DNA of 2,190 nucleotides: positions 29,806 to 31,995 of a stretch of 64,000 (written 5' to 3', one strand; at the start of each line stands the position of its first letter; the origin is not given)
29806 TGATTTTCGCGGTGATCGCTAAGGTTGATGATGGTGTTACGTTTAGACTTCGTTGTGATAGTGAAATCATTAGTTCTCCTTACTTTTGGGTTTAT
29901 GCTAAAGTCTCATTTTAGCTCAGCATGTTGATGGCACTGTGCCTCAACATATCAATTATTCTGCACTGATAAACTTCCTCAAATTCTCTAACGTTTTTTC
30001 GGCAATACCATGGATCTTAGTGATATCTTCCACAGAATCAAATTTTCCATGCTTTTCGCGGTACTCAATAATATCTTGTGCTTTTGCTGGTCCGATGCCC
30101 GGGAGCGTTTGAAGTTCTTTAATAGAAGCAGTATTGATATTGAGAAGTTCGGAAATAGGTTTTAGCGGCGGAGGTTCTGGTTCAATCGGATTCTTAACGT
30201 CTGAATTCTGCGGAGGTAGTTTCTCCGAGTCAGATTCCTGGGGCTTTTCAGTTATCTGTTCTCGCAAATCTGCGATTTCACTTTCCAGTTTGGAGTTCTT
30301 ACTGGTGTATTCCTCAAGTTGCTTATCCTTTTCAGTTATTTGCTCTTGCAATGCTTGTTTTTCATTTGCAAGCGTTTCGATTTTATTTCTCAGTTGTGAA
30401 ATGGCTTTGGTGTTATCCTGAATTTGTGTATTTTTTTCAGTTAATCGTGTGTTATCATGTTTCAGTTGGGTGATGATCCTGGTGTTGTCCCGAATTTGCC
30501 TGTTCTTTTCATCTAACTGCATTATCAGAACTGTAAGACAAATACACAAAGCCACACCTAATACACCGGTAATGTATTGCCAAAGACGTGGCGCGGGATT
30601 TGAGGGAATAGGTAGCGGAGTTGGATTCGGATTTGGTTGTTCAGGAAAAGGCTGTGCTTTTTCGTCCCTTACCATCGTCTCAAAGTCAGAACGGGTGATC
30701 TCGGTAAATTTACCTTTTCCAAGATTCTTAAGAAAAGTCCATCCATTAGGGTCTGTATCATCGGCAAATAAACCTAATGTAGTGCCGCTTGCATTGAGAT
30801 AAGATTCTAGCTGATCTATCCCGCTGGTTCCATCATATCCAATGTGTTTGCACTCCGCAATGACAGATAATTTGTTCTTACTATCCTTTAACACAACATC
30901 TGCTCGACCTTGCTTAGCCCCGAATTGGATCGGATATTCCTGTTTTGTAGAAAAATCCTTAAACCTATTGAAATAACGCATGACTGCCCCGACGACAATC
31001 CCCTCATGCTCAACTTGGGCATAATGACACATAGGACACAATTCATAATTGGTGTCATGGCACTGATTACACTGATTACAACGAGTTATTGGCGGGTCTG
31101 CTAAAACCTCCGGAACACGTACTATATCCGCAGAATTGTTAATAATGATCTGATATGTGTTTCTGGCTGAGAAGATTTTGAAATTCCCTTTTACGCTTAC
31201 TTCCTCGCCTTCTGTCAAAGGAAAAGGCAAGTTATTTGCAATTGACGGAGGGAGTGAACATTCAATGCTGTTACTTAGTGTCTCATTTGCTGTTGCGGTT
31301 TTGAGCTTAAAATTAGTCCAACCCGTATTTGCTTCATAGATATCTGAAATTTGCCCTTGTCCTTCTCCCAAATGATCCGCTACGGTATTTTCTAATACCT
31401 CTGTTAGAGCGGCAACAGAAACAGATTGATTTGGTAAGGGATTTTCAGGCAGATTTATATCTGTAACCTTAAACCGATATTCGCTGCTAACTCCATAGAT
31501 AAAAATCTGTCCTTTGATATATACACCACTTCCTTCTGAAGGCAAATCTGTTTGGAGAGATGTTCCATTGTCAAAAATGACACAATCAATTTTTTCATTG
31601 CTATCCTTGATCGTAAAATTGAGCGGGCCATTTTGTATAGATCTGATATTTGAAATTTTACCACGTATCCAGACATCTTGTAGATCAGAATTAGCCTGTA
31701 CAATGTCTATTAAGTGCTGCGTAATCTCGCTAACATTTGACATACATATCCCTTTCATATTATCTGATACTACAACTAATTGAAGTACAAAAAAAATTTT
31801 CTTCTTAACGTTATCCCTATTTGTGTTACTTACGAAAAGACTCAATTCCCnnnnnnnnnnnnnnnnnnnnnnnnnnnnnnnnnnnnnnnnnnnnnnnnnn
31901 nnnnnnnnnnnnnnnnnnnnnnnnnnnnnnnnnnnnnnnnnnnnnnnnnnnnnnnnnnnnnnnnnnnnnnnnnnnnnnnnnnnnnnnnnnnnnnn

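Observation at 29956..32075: Membrane protein combining an XseA-like OB-fold, Zn ribbon and PD-(D/E)XK nuclease with a ComEA DNA-binding domain, preceded by a DUF4351-like mini-ORF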

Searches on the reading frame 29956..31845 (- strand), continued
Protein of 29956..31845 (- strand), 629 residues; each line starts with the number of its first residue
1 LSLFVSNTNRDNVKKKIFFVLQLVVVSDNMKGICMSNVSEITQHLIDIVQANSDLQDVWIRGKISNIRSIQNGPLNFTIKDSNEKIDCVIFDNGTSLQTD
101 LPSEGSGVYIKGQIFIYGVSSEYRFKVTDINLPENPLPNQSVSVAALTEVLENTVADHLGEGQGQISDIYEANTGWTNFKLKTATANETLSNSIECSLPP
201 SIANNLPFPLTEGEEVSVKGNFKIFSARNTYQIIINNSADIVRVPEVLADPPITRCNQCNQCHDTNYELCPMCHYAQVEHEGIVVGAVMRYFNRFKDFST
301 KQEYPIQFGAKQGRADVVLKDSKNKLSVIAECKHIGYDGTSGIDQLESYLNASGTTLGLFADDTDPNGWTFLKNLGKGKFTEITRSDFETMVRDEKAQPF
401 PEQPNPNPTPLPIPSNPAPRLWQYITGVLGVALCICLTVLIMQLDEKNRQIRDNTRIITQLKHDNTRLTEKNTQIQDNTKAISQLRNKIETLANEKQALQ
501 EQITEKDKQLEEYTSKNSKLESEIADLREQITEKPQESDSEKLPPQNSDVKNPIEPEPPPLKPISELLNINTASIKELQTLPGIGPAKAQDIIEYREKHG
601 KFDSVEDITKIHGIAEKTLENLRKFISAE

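Call 76: search_dna_similar(query=window:29956-31743:-, collection=plasmids, mode=protein, max_evalue=0.001, max_rows=10)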
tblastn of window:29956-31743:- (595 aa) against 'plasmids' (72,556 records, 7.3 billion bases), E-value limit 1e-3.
Records with a match: 36; places in all: 47; records where one place covers at least 80% of the query: 0.
Best place of each record, by identity: <60% 36.
By first word of the organism name: Klebsiella 4; Acinetobacter 4; Bacillus 3; Listeria 3; Pasteurella 3; Enterococcus 2; Proteus 2; Neisseria 2; Alkalihalophilus 2; Paenibacillus 1; and 10 more.
By predicted mobility (MOB-suite, as given by PLSDB): non-mobilizable 31; mobilizable 4; conjugative 1.
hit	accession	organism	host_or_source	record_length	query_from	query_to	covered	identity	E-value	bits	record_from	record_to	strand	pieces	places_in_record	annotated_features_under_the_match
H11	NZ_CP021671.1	Bacillus licheniformis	cell culture,food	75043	535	593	10%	57.6%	3e-12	77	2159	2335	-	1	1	none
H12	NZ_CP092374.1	Enterococcus faecium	dog,Cell culture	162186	535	593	10%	55.9%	6e-11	74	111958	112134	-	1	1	helix-hairpin-helix domain-containing protein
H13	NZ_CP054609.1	Paenibacillus cellulosilyticus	cell culture,soil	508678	500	594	16%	34.3%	3e-7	62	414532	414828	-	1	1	ComEA family DNA-binding protein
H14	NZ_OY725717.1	Collinsella aerofaciens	-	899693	535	592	10%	53.4%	8e-9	67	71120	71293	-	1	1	helix-hairpin-helix domain-containing protein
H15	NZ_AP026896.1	Aeromonas caviae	Microbe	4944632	535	592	10%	53.4%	2e-7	62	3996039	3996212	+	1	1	none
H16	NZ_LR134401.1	Listeria monocytogenes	Homo sapiens,Vein blood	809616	535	592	10%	51.7%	4e-9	68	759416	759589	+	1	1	helix-hairpin-helix domain-containing protein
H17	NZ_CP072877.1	Microbacterium sp. NIBRBAC000506063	cell culture,sludge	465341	535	592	10%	51.7%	2e-8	65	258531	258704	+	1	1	ComEA family DNA-binding protein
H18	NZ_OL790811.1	Proteus mirabilis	-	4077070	535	592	10%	51.7%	3e-8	65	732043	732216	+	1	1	none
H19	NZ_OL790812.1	Proteus mirabilis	-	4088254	535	592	10%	51.7%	3e-8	65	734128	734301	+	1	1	none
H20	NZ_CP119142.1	Neisseria gonorrhoeae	Homo sapiens,whole organism,synovial ...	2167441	535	589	9%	54.5%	7e-9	67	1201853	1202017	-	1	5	none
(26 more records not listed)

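Call 83: list_cluster_members(proteins=[P0001, P0083, P0002, P0032])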
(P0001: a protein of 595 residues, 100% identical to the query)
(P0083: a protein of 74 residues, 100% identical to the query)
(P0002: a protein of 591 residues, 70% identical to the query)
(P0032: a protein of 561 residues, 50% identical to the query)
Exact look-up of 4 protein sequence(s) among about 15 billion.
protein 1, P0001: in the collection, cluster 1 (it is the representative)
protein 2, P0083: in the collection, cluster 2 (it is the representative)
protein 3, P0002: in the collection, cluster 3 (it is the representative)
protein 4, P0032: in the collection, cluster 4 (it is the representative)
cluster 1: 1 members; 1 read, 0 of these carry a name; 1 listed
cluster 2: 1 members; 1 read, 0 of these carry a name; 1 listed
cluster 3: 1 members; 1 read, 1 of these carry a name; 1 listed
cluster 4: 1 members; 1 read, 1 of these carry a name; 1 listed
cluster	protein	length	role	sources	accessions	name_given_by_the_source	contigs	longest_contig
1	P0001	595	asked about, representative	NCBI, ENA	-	-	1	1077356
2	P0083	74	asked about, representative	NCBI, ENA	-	-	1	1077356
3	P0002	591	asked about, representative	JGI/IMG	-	competence ComEA-like helix-hairpin-helix protein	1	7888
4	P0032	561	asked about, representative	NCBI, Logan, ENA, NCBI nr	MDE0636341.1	MAG: exodeoxyribonuclease VII large subunit [Candidatus Poribacteria bacterium] | exodeoxyribonuclease VII large subunit [Candidatus Poribacteria bacterium]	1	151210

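Call 84: search_protein_families(library=padloc, alignment_id=A4, max_evalue=1)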
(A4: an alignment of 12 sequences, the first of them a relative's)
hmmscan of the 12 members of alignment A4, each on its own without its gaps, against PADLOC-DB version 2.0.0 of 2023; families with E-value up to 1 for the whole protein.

A. member 1, L002:6656-7639:+ (327 aa): 2 families
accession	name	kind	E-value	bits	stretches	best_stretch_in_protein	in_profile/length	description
PDLC01084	C3a178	-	0.00012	20.5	1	217-267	31-78/90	putative invertase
PDLC00700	Effector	-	0.088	10.8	1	204-231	33-60/173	2TM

B. families by the number of members that match (of 12 scanned): 4 families
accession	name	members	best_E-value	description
PDLC01084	C3a178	7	8e-06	putative invertase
PDLC02333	AbiTi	2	0.0062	AbiTi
PDLC02244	AbiEi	1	0.048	AbiEi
PDLC00700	Effector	1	0.088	2TM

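Call 85: search_dna_similar(query=L010:652-1755:+, collection=plasmids, mode=protein, max_evalue=1, max_rows=25)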
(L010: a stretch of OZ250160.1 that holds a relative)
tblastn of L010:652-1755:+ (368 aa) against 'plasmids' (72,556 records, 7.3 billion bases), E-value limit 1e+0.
Records with a match: 39; places in all: 68; records where one place covers at least 80% of the query: 0.
Best place of each record, by identity: <60% 39.
By first word of the organism name: Nostoc 15; Synechocystis 13; Acaryochloris 5; Anabaena 2; Aphanizomenonaceae 1; Halotia 1; Sphaerospermopsis 1; Calothrix 1.
By predicted mobility (MOB-suite, as given by PLSDB): non-mobilizable 24; conjugative 11; mobilizable 4.
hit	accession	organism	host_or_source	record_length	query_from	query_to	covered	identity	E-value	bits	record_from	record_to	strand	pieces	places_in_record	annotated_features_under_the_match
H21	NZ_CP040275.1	Nostoc sp. C052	Blasia pusilla,pure culture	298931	35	251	59%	31.6%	1e-12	77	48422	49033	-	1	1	DUF4351 domain-containing protein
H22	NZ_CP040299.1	Nostoc sp. TCL26-01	Leiosporoceros dussii,pure culture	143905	33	252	60%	31.1%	4e-14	81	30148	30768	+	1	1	DUF4351 domain-containing protein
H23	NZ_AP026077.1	Acaryochloris marina MBIC10699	cell culture,Ascidian, Diplosoma similis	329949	32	254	61%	30.5%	5e-8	62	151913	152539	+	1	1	Rpn family recombination-promoting nuclease/putative transposase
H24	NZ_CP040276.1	Nostoc sp. C052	Blasia pusilla,pure culture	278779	35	251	59%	31.2%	2e-12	76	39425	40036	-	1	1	DUF4351 domain-containing protein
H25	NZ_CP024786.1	Nostoc flagelliforme CCNUN1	cell culture,desert soil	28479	35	251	59%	30.8%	9e-14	80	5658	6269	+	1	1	DUF4351 domain-containing protein | hypothetical protein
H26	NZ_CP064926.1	Acaryochloris marina S15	cell culture,surface of Pikea pinnata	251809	32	254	61%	29.6%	1e-5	55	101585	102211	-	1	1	Rpn family recombination-promoting nuclease/putative transposase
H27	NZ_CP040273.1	Nostoc sp. C052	Blasia pusilla,pure culture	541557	35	251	59%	30.4%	2e-11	73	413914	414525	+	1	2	DUF4351 domain-containing protein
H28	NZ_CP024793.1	Nostoc flagelliforme CCNUN1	cell culture,desert soil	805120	35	251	59%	30.3%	6e-12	75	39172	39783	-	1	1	DUF4351 domain-containing protein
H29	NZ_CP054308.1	Synechocystis sp. PCC 7338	cell culture,Tidal pool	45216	33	251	60%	29.9%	3e-5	54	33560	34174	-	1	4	Rpn family recombination-promoting nuclease/putative transposase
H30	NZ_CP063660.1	Synechocystis sp. PCC 7339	cell culture,Tidal pool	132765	33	251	60%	29.9%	3e-5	54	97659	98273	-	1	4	Rpn family recombination-promoting nuclease/putative transposase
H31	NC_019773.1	Anabaena cylindrica PCC 7122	water, most likely pond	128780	35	251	59%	30.2%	2e-11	73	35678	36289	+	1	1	DUF4351 domain-containing protein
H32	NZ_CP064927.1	Acaryochloris marina S15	cell culture,surface of Pikea pinnata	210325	32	254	61%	29.2%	6e-6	56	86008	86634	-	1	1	Rpn family recombination-promoting nuclease/putative transposase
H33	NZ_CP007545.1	Synechocystis sp. PCC 6714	-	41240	33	251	60%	29.1%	2e-5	54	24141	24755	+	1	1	Rpn family recombination-promoting nuclease/putative transposase | hypothetical protein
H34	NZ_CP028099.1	Synechocystis sp. IPPAS B-1465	axenic culture,Synechocystis sp. GT-L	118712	33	251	60%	29.1%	7e-5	52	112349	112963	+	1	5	Rpn family recombination-promoting nuclease/putative transposase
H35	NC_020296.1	Synechocystis sp. PCC 6803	-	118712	33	251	60%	29.1%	7e-5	52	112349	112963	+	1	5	Rpn family recombination-promoting nuclease/putative transposase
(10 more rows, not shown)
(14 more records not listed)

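Call 86: get_annotated_region(hit=H22, flank=1500)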
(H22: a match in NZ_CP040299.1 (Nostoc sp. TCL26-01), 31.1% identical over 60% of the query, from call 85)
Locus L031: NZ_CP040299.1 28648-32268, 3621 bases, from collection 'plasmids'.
description: Nostoc sp. TCL26-01 plasmid pTCL26-01_B, complete sequence
organism: Nostoc sp. TCL26-01 (NCBI taxid 2576904)
taxonomy: Bacteria; Cyanobacteriota; Cyanophyceae; Nostocales; Nostocaceae; Nostoc; Nostoc sp. TCL26-01
host: -; source: Leiosporoceros dussii,pure culture; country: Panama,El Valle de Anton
typing (MOB-suite, as given by PLSDB): mobilizable; relaxase MOBV
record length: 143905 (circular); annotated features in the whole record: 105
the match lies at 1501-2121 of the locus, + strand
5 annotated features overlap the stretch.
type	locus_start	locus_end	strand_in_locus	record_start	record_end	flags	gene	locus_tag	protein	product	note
CDS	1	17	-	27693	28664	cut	cas1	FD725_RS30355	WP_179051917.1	CRISPR-associated endonuclease Cas1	GO:0043571 - maintenance of CRISPR repeat elements [Evidence IEA]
CDS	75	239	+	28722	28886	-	-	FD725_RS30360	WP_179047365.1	hypothetical protein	-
CDS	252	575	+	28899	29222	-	-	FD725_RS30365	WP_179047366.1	helix-turn-helix domain-containing protein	-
CDS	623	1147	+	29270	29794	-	-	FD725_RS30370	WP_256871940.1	IS630 family transposase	-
CDS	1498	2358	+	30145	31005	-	-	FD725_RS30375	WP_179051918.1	DUF4351 domain-containing protein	-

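Call 90: find_related_loci(query=A2, collection=viral_contigs, flank=5000)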
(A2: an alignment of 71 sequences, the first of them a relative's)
Query A2 (595 aa) in viral_contigs; peptide patterns used: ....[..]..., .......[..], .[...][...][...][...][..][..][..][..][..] (x = any residue, [..] = any of these).
149 stretches matched a pattern, but none encodes a relative of the query by tblastn (E <= 1e-3).

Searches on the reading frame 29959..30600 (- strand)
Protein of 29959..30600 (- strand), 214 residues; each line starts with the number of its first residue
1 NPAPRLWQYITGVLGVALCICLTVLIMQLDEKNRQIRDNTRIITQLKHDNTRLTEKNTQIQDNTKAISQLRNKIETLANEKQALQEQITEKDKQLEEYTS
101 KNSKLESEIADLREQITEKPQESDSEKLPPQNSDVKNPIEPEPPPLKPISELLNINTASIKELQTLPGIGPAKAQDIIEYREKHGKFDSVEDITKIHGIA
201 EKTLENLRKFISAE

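Call 91: find_related_loci(query=window:29959-30600:-, collection=metagenome_contigs, flank=3000)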
Query window:29959-30600:- (214 aa) in metagenome_contigs; peptide patterns used: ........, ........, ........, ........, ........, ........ (x = any residue, [..] = any of these).
263 stretches matched a pattern; 35 encode a relative of the query (tblastn E <= 1e-3); 35 distinct loci.
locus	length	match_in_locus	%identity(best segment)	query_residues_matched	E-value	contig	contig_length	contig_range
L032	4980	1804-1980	54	153-211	2e-19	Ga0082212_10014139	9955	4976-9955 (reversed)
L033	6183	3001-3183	59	151-211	3e-19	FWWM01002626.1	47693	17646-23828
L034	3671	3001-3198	55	150-212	2e-18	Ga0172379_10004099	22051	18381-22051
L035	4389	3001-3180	55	152-211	9e-18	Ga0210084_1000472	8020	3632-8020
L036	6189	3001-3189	54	150-212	3e-17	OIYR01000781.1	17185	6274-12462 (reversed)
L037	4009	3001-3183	52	152-212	1e-16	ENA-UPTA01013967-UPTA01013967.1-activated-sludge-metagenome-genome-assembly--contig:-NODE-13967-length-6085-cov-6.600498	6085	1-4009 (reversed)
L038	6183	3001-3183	52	152-212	2e-16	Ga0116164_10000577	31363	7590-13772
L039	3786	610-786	56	153-211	5e-16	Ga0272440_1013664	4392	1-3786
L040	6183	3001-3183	54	152-212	5e-16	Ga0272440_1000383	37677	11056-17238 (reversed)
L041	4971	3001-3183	51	152-212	1e-15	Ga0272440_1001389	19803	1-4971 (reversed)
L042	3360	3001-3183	51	152-212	2e-15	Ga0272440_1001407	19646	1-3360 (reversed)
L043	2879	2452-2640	48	151-213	2e-15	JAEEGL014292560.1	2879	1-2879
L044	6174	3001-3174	52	151-211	2e-15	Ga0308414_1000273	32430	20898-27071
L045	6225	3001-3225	44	142-214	2e-15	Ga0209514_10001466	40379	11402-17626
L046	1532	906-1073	55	153-208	3e-15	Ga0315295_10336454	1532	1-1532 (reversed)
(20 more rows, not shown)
